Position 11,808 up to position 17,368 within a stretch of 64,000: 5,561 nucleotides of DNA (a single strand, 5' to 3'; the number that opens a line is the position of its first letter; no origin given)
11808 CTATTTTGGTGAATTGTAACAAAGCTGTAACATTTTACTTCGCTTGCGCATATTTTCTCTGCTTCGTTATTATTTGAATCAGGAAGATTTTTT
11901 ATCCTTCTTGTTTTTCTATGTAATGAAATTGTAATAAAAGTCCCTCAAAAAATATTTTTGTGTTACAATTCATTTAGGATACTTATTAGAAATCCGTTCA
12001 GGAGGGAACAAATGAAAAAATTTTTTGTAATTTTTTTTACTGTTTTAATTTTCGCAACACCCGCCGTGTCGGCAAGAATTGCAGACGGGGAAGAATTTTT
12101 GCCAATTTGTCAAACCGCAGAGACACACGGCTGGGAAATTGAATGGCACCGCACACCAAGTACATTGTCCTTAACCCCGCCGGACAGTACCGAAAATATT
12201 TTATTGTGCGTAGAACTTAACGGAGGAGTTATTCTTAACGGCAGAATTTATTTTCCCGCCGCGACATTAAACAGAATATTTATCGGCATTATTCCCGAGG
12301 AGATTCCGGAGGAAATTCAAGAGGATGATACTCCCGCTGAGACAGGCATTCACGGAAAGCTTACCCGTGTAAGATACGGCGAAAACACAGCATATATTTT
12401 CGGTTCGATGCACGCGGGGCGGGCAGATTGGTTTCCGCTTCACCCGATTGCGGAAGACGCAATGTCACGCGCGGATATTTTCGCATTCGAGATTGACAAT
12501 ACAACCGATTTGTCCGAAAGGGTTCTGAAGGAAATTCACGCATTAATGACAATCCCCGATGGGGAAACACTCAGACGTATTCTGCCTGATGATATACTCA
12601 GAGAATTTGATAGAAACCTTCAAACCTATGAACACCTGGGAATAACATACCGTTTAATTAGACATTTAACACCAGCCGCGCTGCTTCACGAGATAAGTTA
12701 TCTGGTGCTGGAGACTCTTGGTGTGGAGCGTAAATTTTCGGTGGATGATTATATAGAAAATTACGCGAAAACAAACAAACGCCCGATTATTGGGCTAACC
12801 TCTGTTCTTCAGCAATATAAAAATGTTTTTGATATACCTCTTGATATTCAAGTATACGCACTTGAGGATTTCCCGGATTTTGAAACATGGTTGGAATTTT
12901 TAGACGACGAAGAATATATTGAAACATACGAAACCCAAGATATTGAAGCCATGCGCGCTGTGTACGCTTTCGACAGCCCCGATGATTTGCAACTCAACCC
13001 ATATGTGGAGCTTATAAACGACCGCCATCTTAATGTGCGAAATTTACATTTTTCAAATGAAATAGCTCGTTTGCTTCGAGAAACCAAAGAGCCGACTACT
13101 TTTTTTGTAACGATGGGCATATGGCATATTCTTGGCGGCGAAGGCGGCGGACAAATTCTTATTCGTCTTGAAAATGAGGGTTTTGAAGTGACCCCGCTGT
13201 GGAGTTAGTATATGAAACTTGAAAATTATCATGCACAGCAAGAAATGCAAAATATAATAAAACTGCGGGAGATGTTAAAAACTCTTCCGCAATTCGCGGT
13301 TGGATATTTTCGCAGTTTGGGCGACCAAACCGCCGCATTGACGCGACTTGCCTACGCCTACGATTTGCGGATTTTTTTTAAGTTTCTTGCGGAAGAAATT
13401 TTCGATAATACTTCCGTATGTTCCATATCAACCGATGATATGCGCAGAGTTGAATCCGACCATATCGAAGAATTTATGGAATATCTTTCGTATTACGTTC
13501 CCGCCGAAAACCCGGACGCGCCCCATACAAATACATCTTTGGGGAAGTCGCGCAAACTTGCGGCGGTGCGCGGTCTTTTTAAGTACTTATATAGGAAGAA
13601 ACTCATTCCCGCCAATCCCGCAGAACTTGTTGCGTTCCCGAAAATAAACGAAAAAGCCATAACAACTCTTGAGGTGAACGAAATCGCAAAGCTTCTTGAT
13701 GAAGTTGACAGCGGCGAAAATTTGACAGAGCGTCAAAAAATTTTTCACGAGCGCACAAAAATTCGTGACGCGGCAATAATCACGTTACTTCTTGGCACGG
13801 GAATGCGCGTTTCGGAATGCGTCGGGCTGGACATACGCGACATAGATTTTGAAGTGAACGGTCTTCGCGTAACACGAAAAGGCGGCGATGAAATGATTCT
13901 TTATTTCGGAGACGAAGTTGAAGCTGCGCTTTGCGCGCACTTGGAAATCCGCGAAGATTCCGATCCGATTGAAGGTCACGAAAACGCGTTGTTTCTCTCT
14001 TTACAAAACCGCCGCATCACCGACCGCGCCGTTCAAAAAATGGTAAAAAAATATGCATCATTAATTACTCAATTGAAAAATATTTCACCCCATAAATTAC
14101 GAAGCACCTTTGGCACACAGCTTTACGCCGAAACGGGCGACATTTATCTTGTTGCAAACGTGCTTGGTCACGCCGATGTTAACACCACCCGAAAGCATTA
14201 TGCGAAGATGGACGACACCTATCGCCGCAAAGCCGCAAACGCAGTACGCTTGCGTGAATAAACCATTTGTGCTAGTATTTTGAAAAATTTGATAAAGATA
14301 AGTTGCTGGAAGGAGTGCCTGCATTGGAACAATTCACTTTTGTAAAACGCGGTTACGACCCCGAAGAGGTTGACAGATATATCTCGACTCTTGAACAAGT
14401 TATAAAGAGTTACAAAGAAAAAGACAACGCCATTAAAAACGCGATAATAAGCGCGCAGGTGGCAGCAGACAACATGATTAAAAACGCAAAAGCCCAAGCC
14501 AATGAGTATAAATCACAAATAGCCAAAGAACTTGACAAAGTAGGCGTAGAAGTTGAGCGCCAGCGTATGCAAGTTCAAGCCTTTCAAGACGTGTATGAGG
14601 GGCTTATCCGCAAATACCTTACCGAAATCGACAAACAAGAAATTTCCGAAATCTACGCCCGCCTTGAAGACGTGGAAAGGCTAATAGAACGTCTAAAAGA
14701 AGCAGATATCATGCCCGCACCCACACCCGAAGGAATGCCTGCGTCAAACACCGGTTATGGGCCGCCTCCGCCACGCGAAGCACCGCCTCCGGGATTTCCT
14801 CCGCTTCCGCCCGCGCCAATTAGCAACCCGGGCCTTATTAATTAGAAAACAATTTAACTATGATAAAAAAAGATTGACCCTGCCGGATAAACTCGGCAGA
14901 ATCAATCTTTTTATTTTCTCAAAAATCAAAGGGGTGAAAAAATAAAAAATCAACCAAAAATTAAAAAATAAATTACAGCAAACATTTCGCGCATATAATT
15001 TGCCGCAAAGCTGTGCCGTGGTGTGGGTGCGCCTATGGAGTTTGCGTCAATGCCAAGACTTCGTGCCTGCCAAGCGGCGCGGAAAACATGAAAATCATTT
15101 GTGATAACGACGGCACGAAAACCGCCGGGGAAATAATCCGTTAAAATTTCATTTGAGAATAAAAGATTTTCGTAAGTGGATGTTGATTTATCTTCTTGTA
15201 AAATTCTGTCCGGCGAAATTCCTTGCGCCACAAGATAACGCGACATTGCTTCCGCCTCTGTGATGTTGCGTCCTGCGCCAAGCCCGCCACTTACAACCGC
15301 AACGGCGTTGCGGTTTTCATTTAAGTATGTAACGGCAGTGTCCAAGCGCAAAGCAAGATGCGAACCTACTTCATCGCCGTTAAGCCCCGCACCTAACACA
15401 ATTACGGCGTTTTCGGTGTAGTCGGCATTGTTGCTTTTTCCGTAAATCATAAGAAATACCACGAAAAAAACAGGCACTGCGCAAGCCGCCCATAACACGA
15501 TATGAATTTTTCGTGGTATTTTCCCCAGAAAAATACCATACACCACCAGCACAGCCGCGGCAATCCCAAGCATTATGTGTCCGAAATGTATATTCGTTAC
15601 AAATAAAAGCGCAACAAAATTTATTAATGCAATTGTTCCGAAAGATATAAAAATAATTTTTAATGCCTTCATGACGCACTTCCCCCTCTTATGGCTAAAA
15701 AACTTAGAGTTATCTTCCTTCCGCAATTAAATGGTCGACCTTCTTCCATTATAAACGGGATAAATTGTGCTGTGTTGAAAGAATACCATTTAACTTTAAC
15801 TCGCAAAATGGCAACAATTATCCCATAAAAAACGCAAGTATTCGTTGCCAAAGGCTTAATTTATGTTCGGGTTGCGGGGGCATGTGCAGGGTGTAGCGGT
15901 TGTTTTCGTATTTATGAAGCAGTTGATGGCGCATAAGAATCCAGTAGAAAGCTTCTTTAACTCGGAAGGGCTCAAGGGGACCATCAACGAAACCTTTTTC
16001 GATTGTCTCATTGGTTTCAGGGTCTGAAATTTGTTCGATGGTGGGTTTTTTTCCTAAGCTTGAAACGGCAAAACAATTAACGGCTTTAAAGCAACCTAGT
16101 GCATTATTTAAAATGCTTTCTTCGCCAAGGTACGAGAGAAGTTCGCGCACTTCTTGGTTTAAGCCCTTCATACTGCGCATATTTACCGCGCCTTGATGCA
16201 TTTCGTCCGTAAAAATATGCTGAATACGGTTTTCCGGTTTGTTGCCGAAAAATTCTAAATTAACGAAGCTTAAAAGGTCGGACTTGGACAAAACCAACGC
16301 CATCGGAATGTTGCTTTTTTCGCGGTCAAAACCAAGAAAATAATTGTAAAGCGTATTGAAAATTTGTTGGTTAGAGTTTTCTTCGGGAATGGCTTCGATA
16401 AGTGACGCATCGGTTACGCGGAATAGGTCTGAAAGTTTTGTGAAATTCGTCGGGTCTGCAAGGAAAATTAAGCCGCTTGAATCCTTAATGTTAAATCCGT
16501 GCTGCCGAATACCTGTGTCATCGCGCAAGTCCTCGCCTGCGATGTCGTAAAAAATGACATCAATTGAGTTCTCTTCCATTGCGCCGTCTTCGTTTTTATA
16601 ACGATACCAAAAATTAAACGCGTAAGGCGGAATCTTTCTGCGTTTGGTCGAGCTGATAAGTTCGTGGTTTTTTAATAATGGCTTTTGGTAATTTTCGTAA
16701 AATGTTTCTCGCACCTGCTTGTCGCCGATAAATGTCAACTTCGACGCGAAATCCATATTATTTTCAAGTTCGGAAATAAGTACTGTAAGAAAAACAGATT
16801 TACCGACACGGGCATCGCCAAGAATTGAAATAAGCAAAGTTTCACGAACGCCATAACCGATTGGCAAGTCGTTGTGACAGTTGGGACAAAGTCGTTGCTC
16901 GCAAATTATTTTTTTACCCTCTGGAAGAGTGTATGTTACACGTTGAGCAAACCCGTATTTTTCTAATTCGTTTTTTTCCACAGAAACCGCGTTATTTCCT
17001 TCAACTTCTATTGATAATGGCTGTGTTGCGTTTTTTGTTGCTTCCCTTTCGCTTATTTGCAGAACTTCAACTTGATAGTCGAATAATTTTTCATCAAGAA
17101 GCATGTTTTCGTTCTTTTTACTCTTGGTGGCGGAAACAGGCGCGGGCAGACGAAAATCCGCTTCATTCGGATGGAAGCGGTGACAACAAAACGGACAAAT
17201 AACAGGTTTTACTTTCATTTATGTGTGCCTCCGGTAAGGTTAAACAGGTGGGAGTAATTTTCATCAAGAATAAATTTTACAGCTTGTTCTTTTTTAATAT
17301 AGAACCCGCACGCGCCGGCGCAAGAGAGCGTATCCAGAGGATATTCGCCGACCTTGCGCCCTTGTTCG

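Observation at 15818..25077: Five-gene translationally coupled operon: transmembrane vWA protein, giant tubulin/FtsZ-like GTPase, two unknown proteins, zinc-ribbon P-loop GTPase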

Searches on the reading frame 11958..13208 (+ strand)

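Call 19: search_protein_families(library=pfam, proteins=[window:11958-13208:+], max_evalue=0.1)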
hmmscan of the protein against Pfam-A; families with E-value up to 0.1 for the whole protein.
window:11958-13208:+ (416 aa): 2 families
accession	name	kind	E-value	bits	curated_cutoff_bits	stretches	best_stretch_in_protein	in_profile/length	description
PF01963.22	TraB_PrgY_gumN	-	5.1e-33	115.5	26.8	1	135-413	2-263/263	TraB/PrgY/gumN family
PF07833.16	Cu_amine_oxidN1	-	0.033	14.6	24.2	0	36-73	10-47/108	Copper amine oxidase N-terminal domain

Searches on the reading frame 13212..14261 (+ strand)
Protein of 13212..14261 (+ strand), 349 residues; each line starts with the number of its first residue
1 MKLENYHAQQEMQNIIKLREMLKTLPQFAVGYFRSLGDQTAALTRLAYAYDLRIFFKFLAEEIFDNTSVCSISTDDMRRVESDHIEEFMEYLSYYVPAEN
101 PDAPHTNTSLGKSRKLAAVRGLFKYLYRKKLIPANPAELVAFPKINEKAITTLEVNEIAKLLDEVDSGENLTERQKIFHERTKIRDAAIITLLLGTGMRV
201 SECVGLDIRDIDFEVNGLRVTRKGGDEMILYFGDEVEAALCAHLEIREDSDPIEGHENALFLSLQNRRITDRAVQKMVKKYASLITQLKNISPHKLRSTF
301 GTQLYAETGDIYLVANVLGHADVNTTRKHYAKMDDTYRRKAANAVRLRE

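Call 19: search_protein_families(library=pfam, proteins=[window:13212-14261:+], max_evalue=0.1)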
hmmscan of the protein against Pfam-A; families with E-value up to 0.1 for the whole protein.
window:13212-14261:+ (349 aa): 2 families
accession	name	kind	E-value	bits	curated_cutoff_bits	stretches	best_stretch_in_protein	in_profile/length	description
PF00589.27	Phage_integrase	-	2.2e-32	112.6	27.1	1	154-334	4-169/172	Phage integrase family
PF02899.23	Phage_int_SAM_1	-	2.2e-06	28.3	22.3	1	39-130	13-83/83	Phage integrase, N-terminal SAM-like domain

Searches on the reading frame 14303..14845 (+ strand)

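Call 19: search_protein_families(library=pfam, proteins=[window:14303-14845:+], max_evalue=0.1)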
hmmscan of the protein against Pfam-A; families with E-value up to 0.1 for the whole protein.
window:14303-14845:+ (180 aa): 9 families
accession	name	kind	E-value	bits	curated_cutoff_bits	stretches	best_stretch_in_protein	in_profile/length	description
PF05103.18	DivIVA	-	7.7e-06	26.3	28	2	27-87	48-108/131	DivIVA protein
PF19551.4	DUF6074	-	0.00025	21.6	27.2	1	55-96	21-66/83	Family of unknown function (DUF6074)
PF18476.7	PIN_8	-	0.00078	19.9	26.1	1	24-120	60-157/227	PIN like domain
PF02222.28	ATP-grasp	-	0.019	15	27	1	31-82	91-142/179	ATP-grasp domain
PF01496.24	V_ATPase_I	-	0.03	12.7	30.7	1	21-125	33-321/815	V-type ATPase 116kDa subunit family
PF14171.11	SpoIISA_toxin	-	0.038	14.1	27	1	18-103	129-218/243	Toxin SpoIISA, type II toxin-antitoxin system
PF08751.17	TrwC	-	0.042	13.9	25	1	53-103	177-228/286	TrwC relaxase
PF19810.5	HFX_2341_N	-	0.058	14.3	30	0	43-114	23-83/120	HFX_2341-like, N-terminal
PF23345.1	NUP160_helical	-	0.083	12.6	27.5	0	80-129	26-75/231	Nucleoporin NUP160, helical domain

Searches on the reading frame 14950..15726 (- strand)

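Call 19: search_protein_families(library=pfam, proteins=[window:14950-15726:-], max_evalue=0.1)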
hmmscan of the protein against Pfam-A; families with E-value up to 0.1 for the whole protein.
window:14950-15726:- (258 aa): 1 family
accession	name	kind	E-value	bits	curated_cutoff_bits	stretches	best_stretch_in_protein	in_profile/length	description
PF02698.23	DUF218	-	4.5e-29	101.5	27.6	1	107-239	2-110/133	DUF218 domain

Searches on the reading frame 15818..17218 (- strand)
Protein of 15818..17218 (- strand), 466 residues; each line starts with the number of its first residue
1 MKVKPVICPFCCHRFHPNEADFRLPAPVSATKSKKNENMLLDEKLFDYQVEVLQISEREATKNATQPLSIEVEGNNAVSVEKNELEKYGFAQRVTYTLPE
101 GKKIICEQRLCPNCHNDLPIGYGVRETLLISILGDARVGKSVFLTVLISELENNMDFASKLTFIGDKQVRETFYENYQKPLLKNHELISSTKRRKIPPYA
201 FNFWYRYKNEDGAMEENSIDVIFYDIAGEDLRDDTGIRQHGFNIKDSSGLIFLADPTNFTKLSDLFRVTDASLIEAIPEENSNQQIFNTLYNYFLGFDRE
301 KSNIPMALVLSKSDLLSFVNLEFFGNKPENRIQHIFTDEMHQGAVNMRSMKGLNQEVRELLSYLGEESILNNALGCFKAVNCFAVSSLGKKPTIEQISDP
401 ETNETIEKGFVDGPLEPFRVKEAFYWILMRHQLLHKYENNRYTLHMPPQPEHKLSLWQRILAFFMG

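Call 6: search_protein_families(library=pfam, proteins=[window:15818-17218:-], max_evalue=1)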
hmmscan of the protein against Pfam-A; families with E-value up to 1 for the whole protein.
window:15818-17218:- (466 aa): 7 families
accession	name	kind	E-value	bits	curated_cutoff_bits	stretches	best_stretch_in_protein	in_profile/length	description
PF19993.5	DO-GTPase2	-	1.3e-06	28.7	27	1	129-342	2-190/226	Double-GTPase 2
PF00910.28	RNA_helicase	-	0.011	16.7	21.5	1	131-179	2-49/105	RNA helicase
PF13005.12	zf-IS66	-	0.041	14.7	27.3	0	109-128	2-23/46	zinc-finger binding domain of transposase IS66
PF08477.19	Roc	-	0.19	12.4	27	0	130-150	2-22/119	Ras of Complex, Roc, domain of DAPkinase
PF01926.29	MMR_HSR1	-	0.21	12.2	21.9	0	131-263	3-94/113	50S ribosome-binding GTPase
PF06750.18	A24_N_bact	-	0.4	11.2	23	1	90-119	9-38/84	Bacterial Peptidase A24 N-terminal domain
PF09538.15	FYDLN_acid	-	0.7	11.1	23.9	1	3-38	24-60/105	Protein of unknown function (FYDLN_acid)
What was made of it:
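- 15818..17218 (-): Zinc-knuckle DO-GTPase, 466 aa. Motifs: CPFC(8-11)...CPNCH(111-115), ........, T191, DIAGE, KSD, FAVSSLG. Pfam DO-GTPase2 PF19993, 28.7 bits against GA 27 (call 6).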

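Call 7: search_protein_families(library=padloc, proteins=[window:15818-17218:-], max_evalue=1)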
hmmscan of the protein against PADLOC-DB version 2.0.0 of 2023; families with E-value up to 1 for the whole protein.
window:15818-17218:- (466 aa): 1 family
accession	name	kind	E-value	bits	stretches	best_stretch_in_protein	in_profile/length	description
PDLC02775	SspC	-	0.012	11.3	1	418-464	723-770/1064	SspC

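Call 8: search_protein_families(library=ncbifam, proteins=[window:15818-17218:-], max_evalue=1)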
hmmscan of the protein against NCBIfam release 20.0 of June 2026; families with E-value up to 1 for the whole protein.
window:15818-17218:- (466 aa): 0 families

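Call 54: search_solved_structures(query=window:15818-17218:-, max_evalue=1, show_alignments=1)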
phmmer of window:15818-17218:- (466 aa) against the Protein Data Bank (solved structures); distinct sequences matched with E-value up to 1: 1.
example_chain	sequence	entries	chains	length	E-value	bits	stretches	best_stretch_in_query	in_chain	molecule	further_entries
4n0h_B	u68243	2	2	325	0.61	12.1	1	294-374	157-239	Glutamyl-tRNA(Gln) amidotransferase subunit B, mitochondrial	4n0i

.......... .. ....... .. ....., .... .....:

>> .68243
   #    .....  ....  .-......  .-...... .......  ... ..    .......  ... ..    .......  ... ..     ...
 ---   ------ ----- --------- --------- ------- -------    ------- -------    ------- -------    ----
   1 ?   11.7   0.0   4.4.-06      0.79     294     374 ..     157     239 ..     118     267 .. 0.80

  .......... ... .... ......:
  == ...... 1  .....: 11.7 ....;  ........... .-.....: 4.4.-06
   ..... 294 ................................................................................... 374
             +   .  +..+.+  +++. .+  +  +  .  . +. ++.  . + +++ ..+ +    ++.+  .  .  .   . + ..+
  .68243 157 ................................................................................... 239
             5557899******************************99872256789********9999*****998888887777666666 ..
